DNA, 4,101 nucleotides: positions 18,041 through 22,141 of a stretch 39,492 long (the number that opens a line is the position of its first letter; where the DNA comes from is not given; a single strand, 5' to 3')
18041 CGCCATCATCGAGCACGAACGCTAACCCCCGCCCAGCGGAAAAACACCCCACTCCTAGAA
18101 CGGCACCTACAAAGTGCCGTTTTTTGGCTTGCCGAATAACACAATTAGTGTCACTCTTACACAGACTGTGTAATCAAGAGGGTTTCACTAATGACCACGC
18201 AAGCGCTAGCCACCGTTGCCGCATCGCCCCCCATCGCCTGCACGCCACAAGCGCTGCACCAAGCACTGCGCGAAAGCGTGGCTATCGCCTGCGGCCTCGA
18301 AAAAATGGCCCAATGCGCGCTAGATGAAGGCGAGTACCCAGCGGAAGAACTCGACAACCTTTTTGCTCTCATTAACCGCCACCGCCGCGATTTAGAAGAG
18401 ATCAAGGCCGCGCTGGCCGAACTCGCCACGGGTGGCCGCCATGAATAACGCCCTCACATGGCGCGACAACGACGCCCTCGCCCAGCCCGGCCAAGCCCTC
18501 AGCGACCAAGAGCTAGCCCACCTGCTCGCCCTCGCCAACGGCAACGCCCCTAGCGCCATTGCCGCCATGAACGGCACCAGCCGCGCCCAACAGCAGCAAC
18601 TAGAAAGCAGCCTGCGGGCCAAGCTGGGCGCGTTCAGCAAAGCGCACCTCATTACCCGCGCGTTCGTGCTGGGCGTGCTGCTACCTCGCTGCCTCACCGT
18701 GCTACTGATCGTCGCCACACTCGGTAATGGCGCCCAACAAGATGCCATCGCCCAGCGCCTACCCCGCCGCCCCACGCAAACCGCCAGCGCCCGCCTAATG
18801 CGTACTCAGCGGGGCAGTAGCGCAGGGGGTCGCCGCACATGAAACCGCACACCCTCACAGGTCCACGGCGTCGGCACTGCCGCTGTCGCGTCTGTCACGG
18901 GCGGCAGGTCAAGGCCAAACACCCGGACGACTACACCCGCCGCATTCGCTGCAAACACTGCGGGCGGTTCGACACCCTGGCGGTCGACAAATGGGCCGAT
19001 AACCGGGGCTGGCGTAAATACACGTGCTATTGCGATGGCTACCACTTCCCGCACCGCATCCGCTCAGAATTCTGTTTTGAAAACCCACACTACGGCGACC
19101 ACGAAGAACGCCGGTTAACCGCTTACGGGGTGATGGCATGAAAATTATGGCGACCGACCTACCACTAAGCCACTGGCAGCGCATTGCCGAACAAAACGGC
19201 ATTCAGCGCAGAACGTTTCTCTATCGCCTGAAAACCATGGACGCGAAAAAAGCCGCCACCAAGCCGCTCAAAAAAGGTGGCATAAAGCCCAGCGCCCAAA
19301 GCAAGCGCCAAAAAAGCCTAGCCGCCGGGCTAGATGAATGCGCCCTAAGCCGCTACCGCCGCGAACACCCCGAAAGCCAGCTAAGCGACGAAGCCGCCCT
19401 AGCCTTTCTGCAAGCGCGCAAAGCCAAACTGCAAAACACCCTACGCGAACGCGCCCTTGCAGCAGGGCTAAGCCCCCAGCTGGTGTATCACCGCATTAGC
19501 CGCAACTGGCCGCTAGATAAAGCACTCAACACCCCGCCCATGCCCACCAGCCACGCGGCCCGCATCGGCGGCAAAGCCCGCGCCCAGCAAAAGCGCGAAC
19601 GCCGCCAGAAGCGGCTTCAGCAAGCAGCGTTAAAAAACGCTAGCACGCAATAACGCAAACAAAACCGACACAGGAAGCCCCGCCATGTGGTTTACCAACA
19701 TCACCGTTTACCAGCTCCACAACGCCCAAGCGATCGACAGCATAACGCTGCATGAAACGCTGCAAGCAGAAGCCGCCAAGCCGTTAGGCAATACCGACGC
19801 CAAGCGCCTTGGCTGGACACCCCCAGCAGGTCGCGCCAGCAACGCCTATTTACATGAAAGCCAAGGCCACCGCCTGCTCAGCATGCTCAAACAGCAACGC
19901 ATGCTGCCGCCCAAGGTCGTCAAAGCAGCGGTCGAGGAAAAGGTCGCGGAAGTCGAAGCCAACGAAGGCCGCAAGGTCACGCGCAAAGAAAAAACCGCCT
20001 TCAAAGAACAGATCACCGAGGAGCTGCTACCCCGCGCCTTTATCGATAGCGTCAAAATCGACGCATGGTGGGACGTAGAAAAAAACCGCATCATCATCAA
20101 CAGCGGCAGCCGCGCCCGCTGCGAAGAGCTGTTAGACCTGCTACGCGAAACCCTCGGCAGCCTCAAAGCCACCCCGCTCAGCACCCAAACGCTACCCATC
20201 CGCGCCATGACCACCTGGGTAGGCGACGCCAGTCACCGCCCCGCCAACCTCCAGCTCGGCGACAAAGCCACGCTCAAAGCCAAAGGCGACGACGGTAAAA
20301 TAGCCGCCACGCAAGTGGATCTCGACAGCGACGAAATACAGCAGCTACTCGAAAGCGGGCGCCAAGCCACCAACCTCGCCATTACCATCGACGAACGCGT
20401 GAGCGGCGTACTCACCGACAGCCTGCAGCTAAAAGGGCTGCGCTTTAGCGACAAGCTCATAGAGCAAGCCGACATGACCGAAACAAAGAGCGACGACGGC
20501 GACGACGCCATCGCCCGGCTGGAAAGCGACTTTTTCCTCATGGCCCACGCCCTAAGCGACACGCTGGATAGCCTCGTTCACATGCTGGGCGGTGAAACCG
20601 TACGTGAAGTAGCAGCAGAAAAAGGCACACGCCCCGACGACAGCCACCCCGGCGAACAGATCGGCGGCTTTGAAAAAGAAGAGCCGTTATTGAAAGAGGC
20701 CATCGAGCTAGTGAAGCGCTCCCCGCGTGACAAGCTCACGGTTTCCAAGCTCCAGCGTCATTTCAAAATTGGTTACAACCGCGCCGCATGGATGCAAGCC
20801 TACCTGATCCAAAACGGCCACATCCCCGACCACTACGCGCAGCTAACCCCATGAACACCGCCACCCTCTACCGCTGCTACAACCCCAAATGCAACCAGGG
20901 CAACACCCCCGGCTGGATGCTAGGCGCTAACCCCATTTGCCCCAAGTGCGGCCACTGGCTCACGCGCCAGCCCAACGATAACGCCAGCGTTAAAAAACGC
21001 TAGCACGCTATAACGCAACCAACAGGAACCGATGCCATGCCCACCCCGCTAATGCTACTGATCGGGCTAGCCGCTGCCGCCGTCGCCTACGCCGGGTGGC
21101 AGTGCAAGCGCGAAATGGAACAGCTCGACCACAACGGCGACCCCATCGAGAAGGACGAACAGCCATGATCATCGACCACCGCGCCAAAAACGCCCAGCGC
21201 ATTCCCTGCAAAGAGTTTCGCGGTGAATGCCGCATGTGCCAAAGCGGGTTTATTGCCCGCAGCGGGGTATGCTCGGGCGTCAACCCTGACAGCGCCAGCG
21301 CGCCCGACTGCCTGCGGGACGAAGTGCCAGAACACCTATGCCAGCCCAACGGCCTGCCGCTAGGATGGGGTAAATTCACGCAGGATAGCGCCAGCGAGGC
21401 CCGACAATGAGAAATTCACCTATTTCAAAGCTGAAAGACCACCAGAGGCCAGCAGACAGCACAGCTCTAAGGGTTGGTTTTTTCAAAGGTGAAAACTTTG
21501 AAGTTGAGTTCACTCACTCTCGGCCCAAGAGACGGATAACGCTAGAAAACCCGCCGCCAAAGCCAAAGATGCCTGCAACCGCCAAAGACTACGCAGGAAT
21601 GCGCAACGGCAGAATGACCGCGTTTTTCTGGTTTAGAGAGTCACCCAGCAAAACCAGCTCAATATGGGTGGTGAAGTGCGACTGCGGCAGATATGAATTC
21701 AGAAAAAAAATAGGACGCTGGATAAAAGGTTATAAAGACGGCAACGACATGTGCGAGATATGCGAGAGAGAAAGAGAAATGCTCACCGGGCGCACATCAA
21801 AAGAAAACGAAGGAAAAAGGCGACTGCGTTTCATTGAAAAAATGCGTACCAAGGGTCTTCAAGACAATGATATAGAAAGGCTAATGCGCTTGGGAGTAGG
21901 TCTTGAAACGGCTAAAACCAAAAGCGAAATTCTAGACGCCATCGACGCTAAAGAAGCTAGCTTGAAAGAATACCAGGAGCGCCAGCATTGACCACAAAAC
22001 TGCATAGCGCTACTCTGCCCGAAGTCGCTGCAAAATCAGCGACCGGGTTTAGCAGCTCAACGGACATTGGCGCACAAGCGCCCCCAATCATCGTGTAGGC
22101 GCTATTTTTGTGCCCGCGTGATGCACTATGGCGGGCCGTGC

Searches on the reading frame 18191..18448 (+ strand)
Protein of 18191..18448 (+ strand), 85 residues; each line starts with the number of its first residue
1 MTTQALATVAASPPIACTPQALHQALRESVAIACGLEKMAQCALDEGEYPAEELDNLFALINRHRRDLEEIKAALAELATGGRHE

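Call 7: search_protein_families(library=pfam, proteins=[window:18191-18448:+], max_evalue=0.01)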
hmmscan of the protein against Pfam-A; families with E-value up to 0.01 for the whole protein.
window:18191-18448:+ (85 aa): 0 families

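Call 8: search_protein_families(library=phrogs, proteins=[window:18191-18448:+], max_evalue=0.001)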
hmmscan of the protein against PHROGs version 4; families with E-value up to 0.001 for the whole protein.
window:18191-18448:+ (85 aa): 0 families

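Call 28: search_protein_families(library=ncbifam, proteins=[window:18191-18448:+], max_evalue=0.01)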
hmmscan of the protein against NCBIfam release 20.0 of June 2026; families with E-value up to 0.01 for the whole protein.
window:18191-18448:+ (85 aa): 0 families

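Call 66: search_solved_structures(query=window:18191-18448:+, max_evalue=5)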
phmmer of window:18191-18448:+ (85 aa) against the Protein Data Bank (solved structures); distinct sequences matched with E-value up to 5: 30.
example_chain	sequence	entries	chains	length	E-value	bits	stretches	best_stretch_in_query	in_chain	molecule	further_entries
5mfl_A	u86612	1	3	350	2.6e-07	33.8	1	19-84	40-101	(KR)5_GS10_YIIIM6AII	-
5mfm_A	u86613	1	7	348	3e-07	33.6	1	19-84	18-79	YIIIM6AII_GS11_(KR)5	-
5mfm_C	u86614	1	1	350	3.3e-07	33.5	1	19-84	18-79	Importin subunit alpha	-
6s9p_A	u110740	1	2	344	1.1e-06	31.8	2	19-84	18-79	internal Lock2 fused to target peptide KRKAKITWKR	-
5aei_A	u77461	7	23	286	1.3e-06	31.7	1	19-84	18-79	DESIGNED ARMADILLO REPEAT PROTEIN YIIIM5AII | YIIIM5AII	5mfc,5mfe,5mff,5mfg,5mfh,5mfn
6s9o_A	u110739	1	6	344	4.7e-06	29.8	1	19-84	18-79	designed Armadillo repeat protein with internal Lock1 fused to target peptide KRKRKLKFKR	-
5mfd_A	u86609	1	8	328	8.5e-06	29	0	19-83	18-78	YIIIM''6AII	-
4v3r_A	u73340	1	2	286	1.7e-05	28.1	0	19-83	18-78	YIII_M5_AII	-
6s9n_A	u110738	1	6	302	2.1e-05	27.8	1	19-84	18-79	Lock2_KRKRKAKLSF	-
4plq_A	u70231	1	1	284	2.8e-05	27.4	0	19-83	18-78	Arm00011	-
4pls_A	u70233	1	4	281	2.9e-05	27.3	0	19-83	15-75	Arm00010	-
6s9m_A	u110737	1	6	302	3e-05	27.3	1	19-84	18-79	Lock2_KRKRKAKITW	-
4plr_A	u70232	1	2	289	3.1e-05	27.2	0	19-83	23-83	Arm00008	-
4v3o_A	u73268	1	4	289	3.6e-05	27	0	19-83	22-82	YIII_M5_AII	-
7qnp_AAA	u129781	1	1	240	5.8e-05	26.4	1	20-84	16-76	Designed Armadillo Repeat Protein N(A4)M4C(AII)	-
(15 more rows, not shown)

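Call 75: search_protein_families(library=pfam, proteins=[window:18191-18448:+], max_evalue=1)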
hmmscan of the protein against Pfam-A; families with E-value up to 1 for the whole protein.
window:18191-18448:+ (85 aa): 2 families
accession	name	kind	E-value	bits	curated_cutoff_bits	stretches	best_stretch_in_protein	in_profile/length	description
PF25399.1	DeaD_dimer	-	0.071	13.6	23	1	60-83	37-60/67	RNA helicase DeaD dimerization domain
PF15146.11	FANCAA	-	0.085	12.3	27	1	12-47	56-93/441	Fanconi anemia-associated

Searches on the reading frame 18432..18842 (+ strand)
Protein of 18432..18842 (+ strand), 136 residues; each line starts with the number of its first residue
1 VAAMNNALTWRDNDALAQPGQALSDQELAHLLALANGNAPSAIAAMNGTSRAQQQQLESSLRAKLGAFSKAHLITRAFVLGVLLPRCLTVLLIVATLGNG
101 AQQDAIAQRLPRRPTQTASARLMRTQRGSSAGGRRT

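Call 7: search_protein_families(library=pfam, proteins=[window:18432-18842:+], max_evalue=0.01)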
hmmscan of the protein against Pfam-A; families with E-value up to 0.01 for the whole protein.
window:18432-18842:+ (136 aa): 0 families

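Call 8: search_protein_families(library=phrogs, proteins=[window:18432-18842:+], max_evalue=0.001)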
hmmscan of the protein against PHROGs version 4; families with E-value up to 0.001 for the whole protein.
window:18432-18842:+ (136 aa): 1 family
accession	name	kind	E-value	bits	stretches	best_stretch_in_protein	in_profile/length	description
phrog_3282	-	transcription regulation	1.7e-08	35.5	1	19-122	44-146/158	sigma factor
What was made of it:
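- On Lambda-type late promoter plus terminator (PR'-tR') under antitermination: The 136-aa product at 18432-18842 hits a PHROG labelled 'sigma factor' at E = 1.7e-8 (call 8).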

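Call 28: search_protein_families(library=ncbifam, proteins=[window:18432-18842:+], max_evalue=0.01)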
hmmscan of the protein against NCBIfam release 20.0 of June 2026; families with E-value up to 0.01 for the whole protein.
window:18432-18842:+ (136 aa): 0 families

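Call 75: search_protein_families(library=pfam, proteins=[window:18432-18842:+], max_evalue=1)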
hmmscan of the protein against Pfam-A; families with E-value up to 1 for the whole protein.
window:18432-18842:+ (136 aa): 0 families

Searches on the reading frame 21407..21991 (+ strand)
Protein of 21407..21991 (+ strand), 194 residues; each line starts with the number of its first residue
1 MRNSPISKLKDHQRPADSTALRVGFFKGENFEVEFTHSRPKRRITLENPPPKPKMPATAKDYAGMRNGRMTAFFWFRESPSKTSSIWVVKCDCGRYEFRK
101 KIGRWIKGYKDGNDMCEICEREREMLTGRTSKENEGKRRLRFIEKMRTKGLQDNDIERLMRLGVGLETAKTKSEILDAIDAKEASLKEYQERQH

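Call 10: search_protein_families(library=phrogs, proteins=[window:21407-21991:+], max_evalue=0.001)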
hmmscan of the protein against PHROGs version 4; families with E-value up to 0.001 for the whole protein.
window:21407-21991:+ (194 aa): 1 family
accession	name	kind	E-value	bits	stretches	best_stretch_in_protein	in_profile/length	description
phrog_18493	-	unknown function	1.4e-10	42.3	1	13-128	9-119/136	-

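Call 75: search_protein_families(library=pfam, proteins=[window:21407-21991:+], max_evalue=1)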
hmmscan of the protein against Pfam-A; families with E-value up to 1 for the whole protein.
window:21407-21991:+ (194 aa): 1 family
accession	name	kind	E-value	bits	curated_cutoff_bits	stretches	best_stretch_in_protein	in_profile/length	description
PF22943.2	HTH_68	-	0.021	14.9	27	1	145-165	12-32/45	Putative helix-turn-helix domain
